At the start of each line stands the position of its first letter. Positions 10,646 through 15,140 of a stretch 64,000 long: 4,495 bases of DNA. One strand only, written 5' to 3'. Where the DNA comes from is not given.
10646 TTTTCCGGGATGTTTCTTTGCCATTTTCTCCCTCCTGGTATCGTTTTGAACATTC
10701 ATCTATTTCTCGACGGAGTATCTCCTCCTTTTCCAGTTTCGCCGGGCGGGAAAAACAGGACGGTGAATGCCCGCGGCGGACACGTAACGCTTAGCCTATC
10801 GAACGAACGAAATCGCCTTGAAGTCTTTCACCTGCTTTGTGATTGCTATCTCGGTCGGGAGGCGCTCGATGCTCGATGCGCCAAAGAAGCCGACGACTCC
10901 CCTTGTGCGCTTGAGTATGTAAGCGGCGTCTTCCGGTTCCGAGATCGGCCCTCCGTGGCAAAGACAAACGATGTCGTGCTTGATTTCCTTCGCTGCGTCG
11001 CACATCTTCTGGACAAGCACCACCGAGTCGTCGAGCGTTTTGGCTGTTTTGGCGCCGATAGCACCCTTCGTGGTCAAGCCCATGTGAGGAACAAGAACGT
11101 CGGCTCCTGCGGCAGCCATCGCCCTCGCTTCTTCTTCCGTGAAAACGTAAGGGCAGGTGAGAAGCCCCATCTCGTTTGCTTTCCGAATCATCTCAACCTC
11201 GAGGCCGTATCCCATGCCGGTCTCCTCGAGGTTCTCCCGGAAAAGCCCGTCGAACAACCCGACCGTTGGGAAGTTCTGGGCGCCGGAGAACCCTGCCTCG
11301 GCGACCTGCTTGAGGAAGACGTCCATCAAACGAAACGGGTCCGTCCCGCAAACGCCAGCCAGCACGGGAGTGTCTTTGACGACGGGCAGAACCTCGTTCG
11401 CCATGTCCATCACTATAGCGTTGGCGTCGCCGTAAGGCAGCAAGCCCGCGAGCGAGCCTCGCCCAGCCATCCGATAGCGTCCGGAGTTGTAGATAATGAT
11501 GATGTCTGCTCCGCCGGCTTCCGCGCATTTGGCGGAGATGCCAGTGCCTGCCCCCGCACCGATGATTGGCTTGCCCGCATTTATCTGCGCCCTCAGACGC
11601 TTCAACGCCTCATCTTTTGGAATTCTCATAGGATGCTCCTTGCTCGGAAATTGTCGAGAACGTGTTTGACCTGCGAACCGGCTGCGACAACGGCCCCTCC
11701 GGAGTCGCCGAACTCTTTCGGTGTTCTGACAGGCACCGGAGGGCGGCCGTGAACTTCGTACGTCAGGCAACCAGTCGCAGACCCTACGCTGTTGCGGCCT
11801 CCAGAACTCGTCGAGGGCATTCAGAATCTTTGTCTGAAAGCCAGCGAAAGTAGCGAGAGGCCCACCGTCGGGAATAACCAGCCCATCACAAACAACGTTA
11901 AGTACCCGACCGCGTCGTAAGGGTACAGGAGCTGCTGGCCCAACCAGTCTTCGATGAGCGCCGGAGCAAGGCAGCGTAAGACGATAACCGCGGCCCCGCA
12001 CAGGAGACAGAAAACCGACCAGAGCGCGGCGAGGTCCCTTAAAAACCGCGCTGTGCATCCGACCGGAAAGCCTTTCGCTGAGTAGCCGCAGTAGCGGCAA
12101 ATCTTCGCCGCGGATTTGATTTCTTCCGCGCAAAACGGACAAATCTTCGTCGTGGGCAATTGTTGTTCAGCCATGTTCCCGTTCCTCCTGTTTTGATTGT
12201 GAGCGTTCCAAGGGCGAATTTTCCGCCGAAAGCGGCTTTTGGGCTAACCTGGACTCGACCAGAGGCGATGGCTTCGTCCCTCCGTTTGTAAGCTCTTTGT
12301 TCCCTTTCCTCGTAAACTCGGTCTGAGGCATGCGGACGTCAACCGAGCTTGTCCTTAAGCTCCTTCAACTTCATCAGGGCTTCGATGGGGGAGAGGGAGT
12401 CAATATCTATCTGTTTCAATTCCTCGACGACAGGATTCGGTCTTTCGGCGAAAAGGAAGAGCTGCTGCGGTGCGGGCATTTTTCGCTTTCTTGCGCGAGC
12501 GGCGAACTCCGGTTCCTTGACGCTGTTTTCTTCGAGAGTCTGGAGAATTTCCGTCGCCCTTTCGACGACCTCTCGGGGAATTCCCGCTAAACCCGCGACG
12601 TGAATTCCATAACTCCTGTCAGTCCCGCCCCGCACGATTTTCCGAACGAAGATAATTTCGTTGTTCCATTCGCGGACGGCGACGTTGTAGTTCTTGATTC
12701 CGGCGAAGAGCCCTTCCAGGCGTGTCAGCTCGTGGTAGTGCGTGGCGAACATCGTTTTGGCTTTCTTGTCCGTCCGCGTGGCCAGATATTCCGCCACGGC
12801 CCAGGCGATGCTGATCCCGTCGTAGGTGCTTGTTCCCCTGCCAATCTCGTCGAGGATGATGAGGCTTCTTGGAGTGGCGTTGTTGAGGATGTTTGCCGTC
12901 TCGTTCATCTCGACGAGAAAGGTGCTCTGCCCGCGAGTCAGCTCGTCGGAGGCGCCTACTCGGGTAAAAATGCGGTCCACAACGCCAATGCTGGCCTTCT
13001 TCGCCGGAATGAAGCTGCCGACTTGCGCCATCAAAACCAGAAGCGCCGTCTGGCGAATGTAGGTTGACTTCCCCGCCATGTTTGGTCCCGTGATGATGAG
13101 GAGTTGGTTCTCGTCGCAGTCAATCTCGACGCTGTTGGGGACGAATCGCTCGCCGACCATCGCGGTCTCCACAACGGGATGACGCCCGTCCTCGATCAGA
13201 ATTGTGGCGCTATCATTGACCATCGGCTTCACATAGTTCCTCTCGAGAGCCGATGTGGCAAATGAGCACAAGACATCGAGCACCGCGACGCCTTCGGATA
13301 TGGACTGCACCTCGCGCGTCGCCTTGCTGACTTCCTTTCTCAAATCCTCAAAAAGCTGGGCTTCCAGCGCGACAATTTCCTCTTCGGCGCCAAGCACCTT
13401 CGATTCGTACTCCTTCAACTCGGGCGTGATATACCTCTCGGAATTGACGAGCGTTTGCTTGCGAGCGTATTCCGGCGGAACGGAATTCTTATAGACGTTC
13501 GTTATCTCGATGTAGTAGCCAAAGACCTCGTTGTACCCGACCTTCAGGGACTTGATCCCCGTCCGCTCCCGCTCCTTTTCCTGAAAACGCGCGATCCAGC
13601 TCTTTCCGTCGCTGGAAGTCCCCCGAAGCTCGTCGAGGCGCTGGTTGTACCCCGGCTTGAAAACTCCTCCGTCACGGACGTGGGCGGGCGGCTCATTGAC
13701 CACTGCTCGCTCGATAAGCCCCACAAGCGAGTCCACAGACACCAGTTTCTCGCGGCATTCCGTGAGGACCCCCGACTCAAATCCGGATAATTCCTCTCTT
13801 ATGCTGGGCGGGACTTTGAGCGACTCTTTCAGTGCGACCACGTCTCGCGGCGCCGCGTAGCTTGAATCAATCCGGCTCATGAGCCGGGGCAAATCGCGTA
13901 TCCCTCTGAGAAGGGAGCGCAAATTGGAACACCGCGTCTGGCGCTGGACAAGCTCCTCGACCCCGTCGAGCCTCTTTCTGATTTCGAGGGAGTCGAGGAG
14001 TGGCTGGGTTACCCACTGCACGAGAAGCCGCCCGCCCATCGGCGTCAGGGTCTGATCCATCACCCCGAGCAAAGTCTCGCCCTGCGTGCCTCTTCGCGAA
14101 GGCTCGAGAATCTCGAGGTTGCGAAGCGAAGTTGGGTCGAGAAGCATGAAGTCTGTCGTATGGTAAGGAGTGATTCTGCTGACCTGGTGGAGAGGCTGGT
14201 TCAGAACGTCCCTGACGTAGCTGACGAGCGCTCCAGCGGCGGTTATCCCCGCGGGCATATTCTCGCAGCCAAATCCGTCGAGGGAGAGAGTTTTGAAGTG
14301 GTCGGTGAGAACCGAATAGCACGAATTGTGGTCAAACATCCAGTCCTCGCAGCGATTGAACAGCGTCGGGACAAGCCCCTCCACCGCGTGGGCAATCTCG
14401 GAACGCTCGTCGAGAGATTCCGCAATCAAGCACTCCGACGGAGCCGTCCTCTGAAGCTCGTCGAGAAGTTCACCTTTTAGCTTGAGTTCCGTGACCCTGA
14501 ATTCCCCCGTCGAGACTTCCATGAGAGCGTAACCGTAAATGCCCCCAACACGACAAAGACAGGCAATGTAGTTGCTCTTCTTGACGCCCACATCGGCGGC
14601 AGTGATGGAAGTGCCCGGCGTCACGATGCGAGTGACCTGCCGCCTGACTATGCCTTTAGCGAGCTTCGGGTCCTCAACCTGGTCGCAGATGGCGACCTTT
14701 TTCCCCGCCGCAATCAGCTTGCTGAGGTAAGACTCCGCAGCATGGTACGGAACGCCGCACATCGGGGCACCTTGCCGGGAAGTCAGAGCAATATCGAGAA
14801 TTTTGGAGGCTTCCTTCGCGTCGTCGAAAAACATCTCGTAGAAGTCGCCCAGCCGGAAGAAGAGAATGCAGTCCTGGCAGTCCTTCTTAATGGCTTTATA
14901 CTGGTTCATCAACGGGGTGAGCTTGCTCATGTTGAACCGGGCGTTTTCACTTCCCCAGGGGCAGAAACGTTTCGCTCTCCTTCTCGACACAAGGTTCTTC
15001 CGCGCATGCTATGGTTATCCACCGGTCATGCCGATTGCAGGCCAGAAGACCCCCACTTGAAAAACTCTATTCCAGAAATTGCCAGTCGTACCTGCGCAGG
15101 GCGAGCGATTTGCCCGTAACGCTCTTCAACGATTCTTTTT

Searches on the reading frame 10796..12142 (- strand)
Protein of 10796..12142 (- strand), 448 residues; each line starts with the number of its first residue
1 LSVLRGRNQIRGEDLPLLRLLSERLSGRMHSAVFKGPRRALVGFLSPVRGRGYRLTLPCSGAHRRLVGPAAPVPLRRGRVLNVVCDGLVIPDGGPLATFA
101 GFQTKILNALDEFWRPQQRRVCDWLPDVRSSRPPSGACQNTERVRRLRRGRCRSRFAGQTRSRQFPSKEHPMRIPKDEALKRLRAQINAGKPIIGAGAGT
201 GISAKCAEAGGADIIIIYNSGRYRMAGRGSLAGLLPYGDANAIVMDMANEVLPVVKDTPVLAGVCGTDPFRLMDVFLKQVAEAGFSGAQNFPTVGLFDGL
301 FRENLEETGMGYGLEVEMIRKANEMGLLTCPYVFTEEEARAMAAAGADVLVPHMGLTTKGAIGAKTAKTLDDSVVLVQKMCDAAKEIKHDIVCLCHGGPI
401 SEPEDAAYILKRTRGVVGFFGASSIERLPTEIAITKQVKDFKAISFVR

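Call 86: search_protein_families(library=pfam, proteins=[window:10796-12142:-], max_evalue=0.00001)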
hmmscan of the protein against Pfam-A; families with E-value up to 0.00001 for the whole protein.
window:10796-12142:- (448 aa): 1 family
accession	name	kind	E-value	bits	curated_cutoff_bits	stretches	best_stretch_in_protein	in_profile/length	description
PF09370.16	PEP_hydrolase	-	3.7e-133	443.2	33.8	1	179-444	2-267/267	Phosphoenolpyruvate hydrolase-like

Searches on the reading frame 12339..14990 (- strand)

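Call 86: search_protein_families(library=pfam, proteins=[window:12339-14990:-], max_evalue=0.00001)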
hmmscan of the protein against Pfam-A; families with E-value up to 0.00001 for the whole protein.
window:12339-14990:- (883 aa): 5 families
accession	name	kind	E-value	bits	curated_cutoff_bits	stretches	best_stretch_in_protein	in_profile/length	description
PF00488.27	MutS_V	-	3.3e-85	285.2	30.2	1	631-820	1-188/188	MutS domain V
PF05192.23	MutS_III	-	8.3e-50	170.3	34.1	1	288-578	2-194/194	MutS domain III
PF01624.25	MutS_I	-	4.1e-42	143.4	20.6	1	25-129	1-110/113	MutS domain I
PF05190.23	MutS_IV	-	1e-30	106.3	22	1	447-538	1-92/92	MutS family domain IV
PF05188.22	MutS_II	-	1.9e-24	87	25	1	140-269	1-131/133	MutS domain II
